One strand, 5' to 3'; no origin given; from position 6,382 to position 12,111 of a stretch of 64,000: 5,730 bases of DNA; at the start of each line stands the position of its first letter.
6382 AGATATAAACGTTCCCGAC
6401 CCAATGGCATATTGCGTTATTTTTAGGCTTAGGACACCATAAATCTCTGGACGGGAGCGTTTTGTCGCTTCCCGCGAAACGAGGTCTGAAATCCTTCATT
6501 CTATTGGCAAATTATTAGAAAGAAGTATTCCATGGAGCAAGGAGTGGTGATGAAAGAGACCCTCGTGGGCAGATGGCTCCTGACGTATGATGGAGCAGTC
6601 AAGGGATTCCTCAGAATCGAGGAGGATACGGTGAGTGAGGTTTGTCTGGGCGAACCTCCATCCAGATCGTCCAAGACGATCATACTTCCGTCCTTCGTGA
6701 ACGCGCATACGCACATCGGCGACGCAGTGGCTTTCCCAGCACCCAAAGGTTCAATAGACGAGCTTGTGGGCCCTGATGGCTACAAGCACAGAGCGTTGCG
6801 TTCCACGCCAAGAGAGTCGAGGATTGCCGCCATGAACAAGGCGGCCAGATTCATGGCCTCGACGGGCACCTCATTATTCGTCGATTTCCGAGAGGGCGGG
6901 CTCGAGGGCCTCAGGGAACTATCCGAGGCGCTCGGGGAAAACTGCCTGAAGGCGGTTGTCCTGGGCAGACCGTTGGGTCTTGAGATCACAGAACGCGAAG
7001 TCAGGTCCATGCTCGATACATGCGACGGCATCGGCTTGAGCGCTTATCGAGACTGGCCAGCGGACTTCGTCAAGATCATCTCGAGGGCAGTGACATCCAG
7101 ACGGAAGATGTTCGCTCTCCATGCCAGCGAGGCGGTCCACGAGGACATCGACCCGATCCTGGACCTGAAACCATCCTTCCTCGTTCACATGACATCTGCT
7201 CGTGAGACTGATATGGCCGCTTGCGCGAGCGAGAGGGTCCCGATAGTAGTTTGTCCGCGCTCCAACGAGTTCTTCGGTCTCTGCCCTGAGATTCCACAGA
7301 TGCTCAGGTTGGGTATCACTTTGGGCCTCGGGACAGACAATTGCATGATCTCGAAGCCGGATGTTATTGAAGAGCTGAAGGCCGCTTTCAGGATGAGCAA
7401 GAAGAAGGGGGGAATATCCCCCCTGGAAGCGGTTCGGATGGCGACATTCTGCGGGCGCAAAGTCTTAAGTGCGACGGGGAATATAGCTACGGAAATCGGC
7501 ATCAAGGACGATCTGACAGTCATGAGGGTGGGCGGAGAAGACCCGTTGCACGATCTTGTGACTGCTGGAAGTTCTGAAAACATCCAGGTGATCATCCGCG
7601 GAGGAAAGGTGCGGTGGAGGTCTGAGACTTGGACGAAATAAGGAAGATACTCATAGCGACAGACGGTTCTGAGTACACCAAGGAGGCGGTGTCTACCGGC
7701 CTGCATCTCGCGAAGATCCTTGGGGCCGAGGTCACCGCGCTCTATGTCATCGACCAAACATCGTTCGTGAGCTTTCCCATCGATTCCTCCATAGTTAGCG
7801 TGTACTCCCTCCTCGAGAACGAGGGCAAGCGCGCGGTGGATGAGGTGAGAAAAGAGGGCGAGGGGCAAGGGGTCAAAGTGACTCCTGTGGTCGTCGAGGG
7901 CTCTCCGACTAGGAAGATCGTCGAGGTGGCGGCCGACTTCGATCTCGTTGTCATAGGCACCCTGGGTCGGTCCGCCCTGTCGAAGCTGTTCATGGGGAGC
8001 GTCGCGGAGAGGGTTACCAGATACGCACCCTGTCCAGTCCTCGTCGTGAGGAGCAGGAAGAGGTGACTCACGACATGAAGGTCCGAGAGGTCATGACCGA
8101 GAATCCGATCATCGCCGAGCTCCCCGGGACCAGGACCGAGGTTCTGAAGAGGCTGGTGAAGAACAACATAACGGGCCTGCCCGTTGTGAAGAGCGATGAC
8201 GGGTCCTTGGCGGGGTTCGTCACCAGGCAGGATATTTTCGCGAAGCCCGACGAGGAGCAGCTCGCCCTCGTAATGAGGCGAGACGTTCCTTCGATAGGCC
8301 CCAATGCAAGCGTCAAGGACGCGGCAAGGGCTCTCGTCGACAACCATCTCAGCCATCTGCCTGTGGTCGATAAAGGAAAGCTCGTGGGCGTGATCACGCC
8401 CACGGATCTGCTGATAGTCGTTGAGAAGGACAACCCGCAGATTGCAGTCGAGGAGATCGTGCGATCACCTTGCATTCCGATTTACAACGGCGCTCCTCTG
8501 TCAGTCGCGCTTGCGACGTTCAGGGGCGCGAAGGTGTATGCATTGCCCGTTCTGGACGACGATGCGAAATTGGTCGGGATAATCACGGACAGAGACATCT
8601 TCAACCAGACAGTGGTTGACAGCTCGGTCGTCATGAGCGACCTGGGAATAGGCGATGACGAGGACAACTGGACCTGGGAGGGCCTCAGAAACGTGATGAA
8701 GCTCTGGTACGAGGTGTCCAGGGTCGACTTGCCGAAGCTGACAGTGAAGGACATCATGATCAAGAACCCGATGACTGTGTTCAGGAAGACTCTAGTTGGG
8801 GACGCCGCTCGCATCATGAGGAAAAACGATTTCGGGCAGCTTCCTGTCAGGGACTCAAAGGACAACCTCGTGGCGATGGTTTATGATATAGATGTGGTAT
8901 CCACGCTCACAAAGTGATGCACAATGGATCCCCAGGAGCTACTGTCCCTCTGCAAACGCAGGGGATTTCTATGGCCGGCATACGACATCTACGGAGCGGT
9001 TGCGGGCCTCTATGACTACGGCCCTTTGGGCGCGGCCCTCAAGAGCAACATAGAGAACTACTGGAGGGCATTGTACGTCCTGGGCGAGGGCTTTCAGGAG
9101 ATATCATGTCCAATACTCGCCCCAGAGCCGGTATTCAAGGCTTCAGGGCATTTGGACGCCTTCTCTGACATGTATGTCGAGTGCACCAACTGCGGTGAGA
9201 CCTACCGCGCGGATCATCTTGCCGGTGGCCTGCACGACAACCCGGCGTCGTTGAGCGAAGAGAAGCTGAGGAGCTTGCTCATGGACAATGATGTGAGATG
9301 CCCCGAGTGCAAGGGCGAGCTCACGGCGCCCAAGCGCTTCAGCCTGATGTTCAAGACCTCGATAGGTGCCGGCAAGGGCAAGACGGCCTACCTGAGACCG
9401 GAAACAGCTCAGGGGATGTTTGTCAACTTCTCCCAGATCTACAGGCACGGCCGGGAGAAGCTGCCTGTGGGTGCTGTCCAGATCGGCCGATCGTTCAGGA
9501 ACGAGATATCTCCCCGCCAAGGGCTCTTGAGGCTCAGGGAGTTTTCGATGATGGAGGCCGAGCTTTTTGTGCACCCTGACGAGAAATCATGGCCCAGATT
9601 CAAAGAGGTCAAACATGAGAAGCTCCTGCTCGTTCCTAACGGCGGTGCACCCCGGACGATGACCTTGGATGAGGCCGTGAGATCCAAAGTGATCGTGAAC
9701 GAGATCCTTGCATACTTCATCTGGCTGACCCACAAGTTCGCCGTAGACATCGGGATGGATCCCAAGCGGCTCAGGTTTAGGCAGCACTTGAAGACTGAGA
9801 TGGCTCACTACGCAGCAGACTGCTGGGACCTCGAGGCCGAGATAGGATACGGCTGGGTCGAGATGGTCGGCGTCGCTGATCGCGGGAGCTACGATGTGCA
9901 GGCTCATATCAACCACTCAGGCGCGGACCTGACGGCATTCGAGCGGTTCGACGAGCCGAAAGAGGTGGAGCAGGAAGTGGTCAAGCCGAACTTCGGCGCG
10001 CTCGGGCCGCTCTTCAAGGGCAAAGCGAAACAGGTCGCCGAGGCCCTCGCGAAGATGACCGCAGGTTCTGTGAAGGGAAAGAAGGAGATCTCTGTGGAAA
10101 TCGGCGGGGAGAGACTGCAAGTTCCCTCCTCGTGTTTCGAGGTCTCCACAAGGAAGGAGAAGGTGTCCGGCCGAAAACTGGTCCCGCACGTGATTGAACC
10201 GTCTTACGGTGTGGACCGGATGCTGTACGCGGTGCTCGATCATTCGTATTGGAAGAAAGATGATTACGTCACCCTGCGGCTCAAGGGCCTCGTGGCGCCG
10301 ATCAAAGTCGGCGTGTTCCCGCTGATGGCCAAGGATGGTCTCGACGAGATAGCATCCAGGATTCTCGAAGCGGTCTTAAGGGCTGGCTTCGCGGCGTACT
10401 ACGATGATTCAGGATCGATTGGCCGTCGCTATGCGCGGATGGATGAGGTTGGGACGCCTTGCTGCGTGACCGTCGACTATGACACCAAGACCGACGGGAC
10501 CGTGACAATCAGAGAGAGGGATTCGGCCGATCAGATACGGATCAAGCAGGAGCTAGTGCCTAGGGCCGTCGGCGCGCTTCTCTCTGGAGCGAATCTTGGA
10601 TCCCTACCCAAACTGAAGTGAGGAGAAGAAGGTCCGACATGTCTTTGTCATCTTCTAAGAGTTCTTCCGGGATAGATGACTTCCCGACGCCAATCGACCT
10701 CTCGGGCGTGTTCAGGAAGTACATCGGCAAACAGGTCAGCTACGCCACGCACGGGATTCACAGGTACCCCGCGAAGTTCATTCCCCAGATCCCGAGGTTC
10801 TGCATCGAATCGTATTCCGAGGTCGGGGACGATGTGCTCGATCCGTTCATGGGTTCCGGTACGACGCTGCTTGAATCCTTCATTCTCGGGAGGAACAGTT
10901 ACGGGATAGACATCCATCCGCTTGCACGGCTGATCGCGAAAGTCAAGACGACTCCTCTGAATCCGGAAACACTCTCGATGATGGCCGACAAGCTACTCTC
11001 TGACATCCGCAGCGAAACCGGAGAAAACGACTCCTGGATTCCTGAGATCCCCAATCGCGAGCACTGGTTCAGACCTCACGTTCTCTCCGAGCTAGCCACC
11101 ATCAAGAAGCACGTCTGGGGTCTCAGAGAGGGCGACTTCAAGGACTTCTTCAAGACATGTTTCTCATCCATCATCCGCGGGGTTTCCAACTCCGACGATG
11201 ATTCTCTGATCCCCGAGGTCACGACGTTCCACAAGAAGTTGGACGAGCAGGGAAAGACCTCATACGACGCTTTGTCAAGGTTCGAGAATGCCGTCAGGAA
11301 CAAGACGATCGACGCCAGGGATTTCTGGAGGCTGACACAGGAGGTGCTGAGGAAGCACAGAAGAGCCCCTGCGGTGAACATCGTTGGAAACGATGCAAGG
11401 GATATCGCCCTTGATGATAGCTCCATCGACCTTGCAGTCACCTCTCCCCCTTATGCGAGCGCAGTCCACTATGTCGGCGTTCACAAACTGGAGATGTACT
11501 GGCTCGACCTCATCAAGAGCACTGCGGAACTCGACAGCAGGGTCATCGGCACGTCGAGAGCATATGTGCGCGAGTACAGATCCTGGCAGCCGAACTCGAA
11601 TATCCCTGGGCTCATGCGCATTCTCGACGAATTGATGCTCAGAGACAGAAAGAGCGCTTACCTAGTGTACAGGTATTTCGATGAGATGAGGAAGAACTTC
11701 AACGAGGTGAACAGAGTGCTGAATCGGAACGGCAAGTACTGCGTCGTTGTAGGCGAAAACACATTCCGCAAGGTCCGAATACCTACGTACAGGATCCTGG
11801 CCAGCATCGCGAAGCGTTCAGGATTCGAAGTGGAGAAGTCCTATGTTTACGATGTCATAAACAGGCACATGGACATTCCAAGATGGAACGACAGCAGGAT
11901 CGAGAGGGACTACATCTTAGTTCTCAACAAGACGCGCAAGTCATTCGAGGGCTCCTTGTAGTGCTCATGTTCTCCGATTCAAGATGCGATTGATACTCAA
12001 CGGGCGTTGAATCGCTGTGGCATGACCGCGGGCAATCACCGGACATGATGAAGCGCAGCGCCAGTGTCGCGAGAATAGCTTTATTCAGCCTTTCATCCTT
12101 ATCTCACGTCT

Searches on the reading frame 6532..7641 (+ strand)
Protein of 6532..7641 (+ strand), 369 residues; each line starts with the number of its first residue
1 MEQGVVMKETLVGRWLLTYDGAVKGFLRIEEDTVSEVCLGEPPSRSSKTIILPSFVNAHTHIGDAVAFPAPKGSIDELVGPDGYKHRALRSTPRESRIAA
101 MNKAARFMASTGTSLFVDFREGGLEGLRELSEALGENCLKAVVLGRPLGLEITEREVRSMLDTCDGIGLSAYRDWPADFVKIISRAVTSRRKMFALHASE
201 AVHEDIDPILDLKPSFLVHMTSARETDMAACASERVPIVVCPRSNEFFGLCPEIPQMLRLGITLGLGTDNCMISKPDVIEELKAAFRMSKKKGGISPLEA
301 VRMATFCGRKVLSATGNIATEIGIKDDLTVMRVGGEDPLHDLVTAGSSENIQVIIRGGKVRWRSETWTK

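Call 20: search_protein_families(library=pfam, proteins=[window:6532-7641:+])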
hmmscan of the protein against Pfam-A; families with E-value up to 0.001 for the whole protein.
window:6532-7641:+ (369 aa): 1 family
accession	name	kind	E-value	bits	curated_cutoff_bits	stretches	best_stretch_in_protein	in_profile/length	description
PF01979.26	Amidohydro_1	-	5e-17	62.6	25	1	50-360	1-344/345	Amidohydrolase family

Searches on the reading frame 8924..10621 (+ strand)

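Call 20: search_protein_families(library=pfam, proteins=[window:8924-10621:+])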
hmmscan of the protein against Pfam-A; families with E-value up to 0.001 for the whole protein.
window:8924-10621:+ (565 aa): 2 families
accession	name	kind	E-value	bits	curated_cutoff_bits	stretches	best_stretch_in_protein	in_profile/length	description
PF03129.25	HGTP_anticodon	-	4.8e-16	59.1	21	1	461-546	1-88/94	Anticodon binding domain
PF00587.30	tRNA-synt_2b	-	1.2e-11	45.4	29.3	1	153-342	9-110/179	tRNA synthetase class II core domain (G, H, P, S and T)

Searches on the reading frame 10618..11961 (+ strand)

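Call 20: search_protein_families(library=pfam, proteins=[window:10618-11961:+])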
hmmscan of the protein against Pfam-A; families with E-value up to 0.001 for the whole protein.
window:10618-11961:+ (447 aa): 3 families
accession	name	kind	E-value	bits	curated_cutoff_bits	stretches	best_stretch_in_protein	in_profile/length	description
PF01555.25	N6_N4_Mtase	-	4.1e-21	76.4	26.7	2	42-101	155-213/221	DNA methylase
PF01170.24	UPF0020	-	4.7e-05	23.6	22.3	0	68-96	27-55/197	RMKL-like, methyltransferase domain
PF08241.18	Methyltransf_11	-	0.00037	21.5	21.2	0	235-275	25-66/95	Methyltransferase domain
